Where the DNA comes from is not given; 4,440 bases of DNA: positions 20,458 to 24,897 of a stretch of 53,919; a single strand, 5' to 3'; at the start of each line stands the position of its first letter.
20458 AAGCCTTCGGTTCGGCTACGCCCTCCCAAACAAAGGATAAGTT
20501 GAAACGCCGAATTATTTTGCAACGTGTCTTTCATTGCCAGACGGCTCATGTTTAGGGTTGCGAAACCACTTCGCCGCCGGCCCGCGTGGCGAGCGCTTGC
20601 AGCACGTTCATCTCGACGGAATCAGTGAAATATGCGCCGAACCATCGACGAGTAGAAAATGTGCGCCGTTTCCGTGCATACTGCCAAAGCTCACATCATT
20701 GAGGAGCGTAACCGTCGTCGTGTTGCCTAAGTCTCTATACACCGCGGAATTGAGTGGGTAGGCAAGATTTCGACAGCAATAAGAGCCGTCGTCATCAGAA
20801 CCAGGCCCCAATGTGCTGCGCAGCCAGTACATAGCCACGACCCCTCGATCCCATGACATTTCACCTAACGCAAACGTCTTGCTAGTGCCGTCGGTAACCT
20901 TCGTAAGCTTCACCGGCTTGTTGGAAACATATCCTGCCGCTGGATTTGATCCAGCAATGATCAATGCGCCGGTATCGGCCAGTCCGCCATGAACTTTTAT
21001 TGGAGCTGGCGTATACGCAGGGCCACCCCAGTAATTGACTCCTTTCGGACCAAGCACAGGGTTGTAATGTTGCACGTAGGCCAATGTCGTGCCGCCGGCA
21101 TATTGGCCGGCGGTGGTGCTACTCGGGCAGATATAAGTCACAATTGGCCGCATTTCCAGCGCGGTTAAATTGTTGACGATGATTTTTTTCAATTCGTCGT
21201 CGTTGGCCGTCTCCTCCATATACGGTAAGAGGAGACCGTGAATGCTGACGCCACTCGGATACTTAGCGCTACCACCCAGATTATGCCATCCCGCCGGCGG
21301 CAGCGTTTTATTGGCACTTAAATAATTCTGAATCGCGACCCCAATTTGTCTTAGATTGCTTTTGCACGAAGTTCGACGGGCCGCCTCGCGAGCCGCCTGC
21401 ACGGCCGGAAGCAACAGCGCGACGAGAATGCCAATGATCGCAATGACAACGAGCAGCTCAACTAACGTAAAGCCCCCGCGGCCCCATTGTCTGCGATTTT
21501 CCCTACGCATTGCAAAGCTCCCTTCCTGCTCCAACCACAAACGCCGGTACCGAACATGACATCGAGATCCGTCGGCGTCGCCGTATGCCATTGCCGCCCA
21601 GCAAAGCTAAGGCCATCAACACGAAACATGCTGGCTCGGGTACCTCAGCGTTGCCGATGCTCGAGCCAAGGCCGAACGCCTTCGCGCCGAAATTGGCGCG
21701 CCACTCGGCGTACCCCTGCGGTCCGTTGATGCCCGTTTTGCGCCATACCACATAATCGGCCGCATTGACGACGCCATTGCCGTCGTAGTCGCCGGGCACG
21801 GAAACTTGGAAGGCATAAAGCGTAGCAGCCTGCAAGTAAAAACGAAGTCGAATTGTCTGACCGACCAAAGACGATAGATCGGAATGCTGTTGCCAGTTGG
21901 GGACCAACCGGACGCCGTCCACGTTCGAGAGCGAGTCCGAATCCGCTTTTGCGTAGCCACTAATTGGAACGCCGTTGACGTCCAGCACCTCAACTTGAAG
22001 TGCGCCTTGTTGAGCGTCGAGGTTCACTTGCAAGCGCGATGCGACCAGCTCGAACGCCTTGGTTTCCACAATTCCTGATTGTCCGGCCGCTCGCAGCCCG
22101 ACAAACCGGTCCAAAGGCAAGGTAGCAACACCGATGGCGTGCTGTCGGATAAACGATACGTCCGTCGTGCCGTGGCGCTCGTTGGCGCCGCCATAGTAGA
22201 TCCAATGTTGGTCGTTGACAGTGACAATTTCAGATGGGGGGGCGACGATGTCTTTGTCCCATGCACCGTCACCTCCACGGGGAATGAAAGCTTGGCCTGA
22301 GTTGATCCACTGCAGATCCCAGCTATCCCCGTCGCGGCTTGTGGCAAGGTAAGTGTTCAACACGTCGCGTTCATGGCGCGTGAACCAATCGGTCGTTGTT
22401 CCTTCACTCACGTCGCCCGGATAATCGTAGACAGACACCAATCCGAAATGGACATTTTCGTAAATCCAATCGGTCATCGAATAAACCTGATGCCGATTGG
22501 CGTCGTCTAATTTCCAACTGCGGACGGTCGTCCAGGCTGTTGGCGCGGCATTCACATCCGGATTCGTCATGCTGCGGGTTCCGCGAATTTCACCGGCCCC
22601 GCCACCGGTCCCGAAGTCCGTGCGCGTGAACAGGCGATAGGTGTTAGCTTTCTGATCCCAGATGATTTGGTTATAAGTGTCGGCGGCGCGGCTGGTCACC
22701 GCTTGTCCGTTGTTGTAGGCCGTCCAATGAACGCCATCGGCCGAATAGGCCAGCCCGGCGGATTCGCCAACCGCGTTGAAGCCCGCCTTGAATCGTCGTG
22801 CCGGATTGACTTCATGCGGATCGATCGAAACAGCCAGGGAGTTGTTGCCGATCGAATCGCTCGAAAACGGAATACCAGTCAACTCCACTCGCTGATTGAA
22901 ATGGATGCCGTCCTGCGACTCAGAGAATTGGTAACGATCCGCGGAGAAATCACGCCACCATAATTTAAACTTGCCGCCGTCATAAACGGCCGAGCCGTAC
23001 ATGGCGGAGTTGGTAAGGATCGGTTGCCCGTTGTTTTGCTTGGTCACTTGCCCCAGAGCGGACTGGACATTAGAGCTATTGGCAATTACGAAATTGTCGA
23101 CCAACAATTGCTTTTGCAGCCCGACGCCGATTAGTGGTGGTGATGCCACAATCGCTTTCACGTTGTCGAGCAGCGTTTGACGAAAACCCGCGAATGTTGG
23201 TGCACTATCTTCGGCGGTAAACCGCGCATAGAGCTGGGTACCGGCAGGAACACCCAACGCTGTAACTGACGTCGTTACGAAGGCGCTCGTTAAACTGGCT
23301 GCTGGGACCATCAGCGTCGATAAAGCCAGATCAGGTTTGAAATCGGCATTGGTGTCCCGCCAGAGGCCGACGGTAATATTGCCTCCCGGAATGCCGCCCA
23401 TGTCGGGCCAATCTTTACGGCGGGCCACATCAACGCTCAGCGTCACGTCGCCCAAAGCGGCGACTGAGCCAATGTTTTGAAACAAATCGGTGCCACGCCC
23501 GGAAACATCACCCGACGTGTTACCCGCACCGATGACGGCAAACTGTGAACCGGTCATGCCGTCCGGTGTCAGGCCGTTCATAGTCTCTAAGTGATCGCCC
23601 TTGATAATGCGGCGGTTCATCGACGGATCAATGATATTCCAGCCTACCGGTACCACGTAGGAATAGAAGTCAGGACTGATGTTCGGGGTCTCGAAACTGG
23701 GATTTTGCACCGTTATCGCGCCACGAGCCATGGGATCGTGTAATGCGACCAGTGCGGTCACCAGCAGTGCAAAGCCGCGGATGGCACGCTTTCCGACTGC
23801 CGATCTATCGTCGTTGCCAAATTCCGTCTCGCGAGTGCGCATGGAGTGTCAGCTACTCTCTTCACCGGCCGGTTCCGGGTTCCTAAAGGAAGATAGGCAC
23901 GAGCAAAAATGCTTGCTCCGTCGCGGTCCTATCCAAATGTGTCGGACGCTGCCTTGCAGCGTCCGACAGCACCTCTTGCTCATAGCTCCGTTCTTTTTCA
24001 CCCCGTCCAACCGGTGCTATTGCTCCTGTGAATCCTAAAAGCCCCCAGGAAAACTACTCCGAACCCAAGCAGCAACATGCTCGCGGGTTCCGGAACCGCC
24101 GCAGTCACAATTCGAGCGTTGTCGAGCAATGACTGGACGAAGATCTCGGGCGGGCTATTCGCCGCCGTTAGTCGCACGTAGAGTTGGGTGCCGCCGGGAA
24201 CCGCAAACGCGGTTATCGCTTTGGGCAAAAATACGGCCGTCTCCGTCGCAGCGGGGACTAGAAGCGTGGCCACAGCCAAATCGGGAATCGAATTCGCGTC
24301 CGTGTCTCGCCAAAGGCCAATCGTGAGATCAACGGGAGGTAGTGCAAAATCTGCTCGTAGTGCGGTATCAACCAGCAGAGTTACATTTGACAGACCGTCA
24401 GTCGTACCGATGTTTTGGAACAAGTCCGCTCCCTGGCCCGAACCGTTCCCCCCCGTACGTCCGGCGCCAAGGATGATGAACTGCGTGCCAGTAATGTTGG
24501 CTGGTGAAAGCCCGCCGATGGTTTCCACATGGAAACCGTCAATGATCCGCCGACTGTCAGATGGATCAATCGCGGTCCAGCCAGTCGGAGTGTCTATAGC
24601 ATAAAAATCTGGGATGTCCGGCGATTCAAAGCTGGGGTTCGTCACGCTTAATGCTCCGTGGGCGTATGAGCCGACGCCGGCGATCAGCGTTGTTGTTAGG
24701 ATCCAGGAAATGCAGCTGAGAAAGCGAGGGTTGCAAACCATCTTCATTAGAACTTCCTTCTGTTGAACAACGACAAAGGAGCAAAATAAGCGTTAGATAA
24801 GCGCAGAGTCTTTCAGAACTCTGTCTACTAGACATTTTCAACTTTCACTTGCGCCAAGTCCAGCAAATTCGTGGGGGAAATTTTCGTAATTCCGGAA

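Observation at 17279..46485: Five paralogues of one unassigned exported beta-propeller/beta-sandwich family in 30 kb, three heading catabolic blocks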

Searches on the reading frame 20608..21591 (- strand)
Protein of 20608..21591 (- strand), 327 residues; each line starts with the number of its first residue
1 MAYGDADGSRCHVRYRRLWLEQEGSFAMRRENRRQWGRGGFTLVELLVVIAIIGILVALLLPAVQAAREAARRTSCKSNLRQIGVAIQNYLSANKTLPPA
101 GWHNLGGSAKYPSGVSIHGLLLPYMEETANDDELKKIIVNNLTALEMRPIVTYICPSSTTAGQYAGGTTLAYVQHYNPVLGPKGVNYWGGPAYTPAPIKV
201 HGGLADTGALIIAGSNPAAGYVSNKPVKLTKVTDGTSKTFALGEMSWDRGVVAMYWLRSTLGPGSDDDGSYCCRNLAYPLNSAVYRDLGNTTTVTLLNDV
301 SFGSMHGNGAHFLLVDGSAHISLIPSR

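Call 15: search_protein_families(library=pfam, proteins=[window:20608-21591:-], max_evalue=0.001)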
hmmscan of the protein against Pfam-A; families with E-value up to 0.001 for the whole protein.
window:20608-21591:- (327 aa): 2 families
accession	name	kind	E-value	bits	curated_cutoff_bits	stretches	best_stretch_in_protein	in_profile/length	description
PF07596.16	SBP_bac_10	-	3.9e-31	109.5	23.3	1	65-320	1-259/268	Protein of unknown function (DUF1559)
PF07963.17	N_methyl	-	2.1e-06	27.5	21.2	1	38-61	4-27/27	Prokaryotic N-terminal methylation motif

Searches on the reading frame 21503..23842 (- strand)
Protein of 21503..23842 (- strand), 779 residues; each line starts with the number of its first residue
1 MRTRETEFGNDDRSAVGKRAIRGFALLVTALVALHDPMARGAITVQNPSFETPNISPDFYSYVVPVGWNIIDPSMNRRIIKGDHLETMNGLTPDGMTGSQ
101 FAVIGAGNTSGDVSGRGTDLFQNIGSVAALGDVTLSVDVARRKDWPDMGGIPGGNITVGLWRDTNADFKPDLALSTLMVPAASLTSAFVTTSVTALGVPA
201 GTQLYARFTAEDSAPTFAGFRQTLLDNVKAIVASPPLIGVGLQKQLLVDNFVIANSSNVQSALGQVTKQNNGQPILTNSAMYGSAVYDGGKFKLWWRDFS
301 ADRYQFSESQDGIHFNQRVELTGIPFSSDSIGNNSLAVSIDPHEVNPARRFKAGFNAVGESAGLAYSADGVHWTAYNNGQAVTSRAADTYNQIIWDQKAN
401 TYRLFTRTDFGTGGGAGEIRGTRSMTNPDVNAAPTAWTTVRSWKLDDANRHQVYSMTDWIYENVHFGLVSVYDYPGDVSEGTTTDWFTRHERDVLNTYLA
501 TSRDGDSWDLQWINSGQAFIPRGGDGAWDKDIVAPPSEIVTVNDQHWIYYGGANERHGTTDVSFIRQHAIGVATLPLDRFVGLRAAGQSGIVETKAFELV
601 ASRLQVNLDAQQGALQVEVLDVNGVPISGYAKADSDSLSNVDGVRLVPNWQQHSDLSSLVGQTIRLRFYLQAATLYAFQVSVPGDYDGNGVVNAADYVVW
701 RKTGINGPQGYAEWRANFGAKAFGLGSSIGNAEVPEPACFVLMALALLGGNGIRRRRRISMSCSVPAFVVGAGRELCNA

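Call 8: search_protein_families(library=pfam, proteins=[window:21503-23842:-], max_evalue=1)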
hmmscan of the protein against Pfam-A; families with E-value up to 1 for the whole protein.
window:21503-23842:- (779 aa): 2 families
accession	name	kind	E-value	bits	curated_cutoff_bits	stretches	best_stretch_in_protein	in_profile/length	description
PF22825.2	HpiC1-like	-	6.2e-05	23.6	27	1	42-228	2-171/174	HpiC1 cyclase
PF07589.16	PEP-CTERM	-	0.0036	17.8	20.7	1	734-757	2-24/24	PEP-CTERM motif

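Call 9: search_protein_families(library=ncbifam, proteins=[window:21503-23842:-], max_evalue=1)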
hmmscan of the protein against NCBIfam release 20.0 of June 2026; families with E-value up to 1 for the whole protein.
window:21503-23842:- (779 aa): 6 families
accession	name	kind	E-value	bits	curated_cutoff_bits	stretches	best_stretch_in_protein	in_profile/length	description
NF033554.9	floc_PepA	equivalog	0.0013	18.6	80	1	732-758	235-261/261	flocculation-associated PEP-CTERM protein PepA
NF041927.1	Xrt_dep_XDP1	equivalog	0.0047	16.9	125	1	731-757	216-242/242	exosortase-dependent surface protein XDP1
NF038125.1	PEP_CTERM_THxN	subfamily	0.014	14.9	85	1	723-757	211-246/246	THxN family PEP-CTERM protein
TIGR03901.2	MYXO-CTERM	domain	0.079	13.4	20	1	737-758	16-34/34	MYXO-CTERM sorting domain-containing protein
NF038120.1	PEP_CTERM_QFxxD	subfamily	0.082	12.8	80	1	729-756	188-215/215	NF038120 family PEP-CTERM protein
TIGR02595.1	PEP_CTERM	domain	0.083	13.8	16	1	734-758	1-24/24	PEP-CTERM sorting domain-containing protein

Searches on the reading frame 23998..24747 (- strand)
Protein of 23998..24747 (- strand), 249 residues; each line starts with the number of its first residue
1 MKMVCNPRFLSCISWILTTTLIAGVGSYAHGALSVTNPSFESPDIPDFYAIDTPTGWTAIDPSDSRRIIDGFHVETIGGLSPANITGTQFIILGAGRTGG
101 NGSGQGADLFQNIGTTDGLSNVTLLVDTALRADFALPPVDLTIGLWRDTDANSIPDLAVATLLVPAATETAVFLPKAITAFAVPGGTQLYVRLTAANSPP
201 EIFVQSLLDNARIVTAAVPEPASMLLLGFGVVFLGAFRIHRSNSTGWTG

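Call 15: search_protein_families(library=pfam, proteins=[window:23998-24747:-], max_evalue=0.001)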
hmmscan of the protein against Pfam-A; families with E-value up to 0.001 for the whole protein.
window:23998-24747:- (249 aa): 1 family
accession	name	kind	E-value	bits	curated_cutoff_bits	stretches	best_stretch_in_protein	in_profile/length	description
PF07589.16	PEP-CTERM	-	8.1e-06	26.2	20.7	1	217-238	1-23/24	PEP-CTERM motif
